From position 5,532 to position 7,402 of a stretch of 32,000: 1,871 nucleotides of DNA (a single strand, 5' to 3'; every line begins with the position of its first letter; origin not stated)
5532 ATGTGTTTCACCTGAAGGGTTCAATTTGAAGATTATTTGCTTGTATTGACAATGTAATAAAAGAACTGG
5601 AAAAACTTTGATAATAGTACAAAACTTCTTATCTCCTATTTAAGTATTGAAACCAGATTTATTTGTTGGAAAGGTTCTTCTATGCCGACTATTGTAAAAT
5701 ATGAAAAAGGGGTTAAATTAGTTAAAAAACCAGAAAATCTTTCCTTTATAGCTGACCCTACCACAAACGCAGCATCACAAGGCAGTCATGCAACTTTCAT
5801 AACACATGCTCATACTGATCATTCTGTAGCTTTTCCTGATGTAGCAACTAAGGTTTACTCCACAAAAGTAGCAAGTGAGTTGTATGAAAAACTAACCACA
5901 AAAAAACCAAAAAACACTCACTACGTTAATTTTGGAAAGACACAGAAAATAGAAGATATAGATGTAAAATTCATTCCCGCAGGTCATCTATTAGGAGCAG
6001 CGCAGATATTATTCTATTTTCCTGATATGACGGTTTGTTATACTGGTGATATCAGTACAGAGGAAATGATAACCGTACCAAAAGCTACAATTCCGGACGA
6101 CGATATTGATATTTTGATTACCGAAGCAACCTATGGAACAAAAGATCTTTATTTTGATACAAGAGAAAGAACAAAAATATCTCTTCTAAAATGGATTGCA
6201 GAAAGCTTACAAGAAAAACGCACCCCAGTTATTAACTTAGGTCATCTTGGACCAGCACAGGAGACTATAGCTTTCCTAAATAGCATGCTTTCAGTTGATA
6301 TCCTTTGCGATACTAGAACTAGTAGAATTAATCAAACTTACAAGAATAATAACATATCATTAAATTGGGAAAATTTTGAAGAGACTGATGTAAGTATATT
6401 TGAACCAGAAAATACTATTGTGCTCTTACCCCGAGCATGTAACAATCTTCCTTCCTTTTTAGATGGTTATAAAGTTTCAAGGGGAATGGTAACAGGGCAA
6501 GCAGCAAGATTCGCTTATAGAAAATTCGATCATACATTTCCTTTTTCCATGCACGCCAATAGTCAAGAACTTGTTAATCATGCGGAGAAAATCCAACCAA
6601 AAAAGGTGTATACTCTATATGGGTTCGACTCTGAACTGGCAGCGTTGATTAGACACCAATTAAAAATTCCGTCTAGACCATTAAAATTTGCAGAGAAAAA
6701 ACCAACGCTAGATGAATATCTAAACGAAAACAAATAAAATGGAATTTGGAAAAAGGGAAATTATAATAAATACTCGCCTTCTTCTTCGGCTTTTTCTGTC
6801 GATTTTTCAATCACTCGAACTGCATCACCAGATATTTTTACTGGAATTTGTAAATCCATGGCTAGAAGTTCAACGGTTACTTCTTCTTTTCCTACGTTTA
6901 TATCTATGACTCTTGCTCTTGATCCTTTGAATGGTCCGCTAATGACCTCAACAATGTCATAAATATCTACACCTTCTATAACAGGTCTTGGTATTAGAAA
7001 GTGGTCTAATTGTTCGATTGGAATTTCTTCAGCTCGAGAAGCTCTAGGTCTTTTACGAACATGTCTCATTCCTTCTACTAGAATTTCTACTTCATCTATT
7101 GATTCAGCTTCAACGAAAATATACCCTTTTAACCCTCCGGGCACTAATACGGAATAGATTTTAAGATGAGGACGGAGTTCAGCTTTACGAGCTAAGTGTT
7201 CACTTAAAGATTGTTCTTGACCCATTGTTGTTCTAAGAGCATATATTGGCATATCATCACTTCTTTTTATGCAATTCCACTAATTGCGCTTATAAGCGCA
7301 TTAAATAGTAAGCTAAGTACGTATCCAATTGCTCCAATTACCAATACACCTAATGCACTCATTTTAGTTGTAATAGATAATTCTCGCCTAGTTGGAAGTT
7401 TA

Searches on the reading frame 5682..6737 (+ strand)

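Call 5: search_protein_families(library=pfam, proteins=[window:5682-6737:+], max_evalue=0.01)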
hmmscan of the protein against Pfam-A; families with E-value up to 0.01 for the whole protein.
window:5682-6737:+ (351 aa): 2 families
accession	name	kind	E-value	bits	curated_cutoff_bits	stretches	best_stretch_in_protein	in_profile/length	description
PF12706.13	Lactamase_B_2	-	3.5e-05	23.9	27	1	34-153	30-168/200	Beta-lactamase superfamily domain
PF00753.33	Lactamase_B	-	0.00014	22.3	22.7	1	38-128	47-154/196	Metallo-beta-lactamase superfamily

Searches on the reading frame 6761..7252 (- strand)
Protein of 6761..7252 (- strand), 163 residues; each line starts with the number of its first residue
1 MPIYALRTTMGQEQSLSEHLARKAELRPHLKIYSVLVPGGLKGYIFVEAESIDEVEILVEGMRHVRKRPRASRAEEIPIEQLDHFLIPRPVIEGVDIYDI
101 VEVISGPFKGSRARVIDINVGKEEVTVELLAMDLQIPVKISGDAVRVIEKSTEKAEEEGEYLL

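Call 5: search_protein_families(library=pfam, proteins=[window:6761-7252:-], max_evalue=0.01)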
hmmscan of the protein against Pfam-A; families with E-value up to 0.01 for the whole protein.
window:6761-7252:- (163 aa): 3 families
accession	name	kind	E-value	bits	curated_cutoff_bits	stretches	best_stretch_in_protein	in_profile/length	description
PF03439.18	Spt5-NGN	-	3e-18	66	22.4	1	3-86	2-84/84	Early transcription elongation factor of RNA pol II, NGN section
PF00467.35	KOW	-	7e-07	29.3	22.3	1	99-128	3-32/32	KOW motif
PF03633.20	Glyco_hydro_65C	-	0.008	16.4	22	0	112-147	28-62/62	Glycosyl hydrolase family 65, C-terminal domain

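Call 70: find_related_loci(query=window:6761-7252:-, collection=genome_contigs, flank=500)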
Query window:6761-7252:- (163 aa) in genome_contigs; peptide patterns used: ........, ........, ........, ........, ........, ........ (x = any residue, [..] = any of these).
450 stretches matched a pattern; 194 encode a relative of the query (tblastn E <= 1e-3); the best 80 are kept; 80 distinct loci.
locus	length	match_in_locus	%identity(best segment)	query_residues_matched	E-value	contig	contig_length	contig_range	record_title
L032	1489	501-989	97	1-163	2e-103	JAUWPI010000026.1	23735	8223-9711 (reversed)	MAG: Candidatus Heimdallarchaeota archaeon isolate CSMAG_2472 CSMAG_2472_k141_403665_length_23735_cov_9.0653, whole geno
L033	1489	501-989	97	1-163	3e-103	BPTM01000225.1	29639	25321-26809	MAG: Candidatus Heimdallarchaeota archaeon 7H_bin003 DNA, 7H_mbSensitive_bin3_NODE_87, whole genome shotgun sequence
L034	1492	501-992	97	1-163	2e-102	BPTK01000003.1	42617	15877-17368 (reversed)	MAG: Candidatus Heimdallarchaeota archaeon 7H_bin4 DNA, 7H_mb2_bin4_NODE_18_2, whole genome shotgun sequence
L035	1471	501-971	94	1-157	8e-98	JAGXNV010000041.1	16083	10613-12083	MAG: Candidatus Heimdallarchaeota archaeon isolate bin51 NODE_42_length_16083_cov_6.020180, whole genome shotgun sequenc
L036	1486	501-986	88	1-163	1e-91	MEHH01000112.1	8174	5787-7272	MAG: Candidatus Heimdallarchaeota archaeon AB_125 HeimAB125_contig000112, whole genome shotgun sequence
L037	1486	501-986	88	1-163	7e-91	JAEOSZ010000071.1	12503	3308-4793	MAG: Candidatus Heimdallarchaeota archaeon isolate YT1_002 k127_24460207, whole genome shotgun sequence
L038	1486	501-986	86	1-163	4e-90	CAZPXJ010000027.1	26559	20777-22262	MAG TPA_asm: uncultured archaeon isolate SRP214966_co2_105 genome assembly, contig: NODE_2268_length_26559_cov_6.598325,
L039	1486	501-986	85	1-163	3e-89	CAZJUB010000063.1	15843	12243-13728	MAG TPA_asm: uncultured archaeon isolate SRP214966_co4_346 genome assembly, contig: NODE_3364_length_15843_cov_39.905688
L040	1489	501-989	80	1-163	1e-88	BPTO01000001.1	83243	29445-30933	MAG: Candidatus Heimdallarchaeota archaeon 8H_bin2 DNA, 8H_mb2_bin2_NODE_27, whole genome shotgun sequence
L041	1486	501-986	85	1-163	1e-88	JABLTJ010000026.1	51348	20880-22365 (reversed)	MAG: Promethearchaeati archaeon isolate HMA_bin2.96 metabat2_96_fa_scaffold_431, whole genome shotgun sequence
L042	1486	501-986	84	1-163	2e-88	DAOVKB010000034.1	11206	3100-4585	MAG TPA_asm: archaeon isolate CSMAG_1408 CSMAG_1408_k141_3143079_length_11206_cov_28.2033, whole genome shotgun sequence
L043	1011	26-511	83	1-163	1e-90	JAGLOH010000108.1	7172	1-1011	MAG: Candidatus Heimdallarchaeota archaeon isolate RS_7_21 ROV157_7.bin.21.fa_108, whole genome shotgun sequence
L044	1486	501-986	82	1-163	2e-87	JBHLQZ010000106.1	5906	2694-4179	MAG: Candidatus Thorarchaeota archaeon isolate QM1B.68 QM1B.68@65234, whole genome shotgun sequence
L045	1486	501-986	82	1-163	2e-87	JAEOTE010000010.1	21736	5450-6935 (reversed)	MAG: Candidatus Heimdallarchaeota archaeon isolate YT1_029 k127_4060265, whole genome shotgun sequence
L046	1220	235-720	82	1-163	7e-90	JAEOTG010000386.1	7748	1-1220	MAG: Candidatus Heimdallarchaeota archaeon isolate YT1_048 k127_71883514, whole genome shotgun sequence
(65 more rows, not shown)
